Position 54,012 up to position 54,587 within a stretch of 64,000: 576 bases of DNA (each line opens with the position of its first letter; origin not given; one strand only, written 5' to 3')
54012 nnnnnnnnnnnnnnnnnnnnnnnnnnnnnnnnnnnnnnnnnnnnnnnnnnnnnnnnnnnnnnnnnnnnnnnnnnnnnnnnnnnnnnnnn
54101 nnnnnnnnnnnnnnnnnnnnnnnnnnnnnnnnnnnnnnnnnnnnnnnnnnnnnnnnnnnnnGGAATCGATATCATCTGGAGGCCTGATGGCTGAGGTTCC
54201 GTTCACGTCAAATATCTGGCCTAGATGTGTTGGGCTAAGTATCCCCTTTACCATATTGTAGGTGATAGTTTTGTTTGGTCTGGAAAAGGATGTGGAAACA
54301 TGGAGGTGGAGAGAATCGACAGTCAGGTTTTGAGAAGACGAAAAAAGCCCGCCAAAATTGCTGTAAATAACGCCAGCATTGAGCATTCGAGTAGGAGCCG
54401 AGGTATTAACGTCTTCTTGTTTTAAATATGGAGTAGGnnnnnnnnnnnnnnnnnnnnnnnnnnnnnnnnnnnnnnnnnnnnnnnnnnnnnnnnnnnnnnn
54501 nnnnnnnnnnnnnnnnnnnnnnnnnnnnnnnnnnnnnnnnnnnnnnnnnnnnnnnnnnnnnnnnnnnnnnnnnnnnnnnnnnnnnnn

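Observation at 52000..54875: Kinase catalytic motifs spread over about 900 residues inside a 2093-aa protein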

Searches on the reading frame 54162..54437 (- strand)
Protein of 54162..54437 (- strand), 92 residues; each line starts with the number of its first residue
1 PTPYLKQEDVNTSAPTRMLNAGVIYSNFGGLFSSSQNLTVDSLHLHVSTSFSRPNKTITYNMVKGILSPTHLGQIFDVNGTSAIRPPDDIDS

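Call 79: search_protein_families(library=pfam, proteins=[window:54162-54437:-], max_evalue=0.1)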
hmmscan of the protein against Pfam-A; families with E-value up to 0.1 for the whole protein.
window:54162-54437:- (92 aa): 0 families
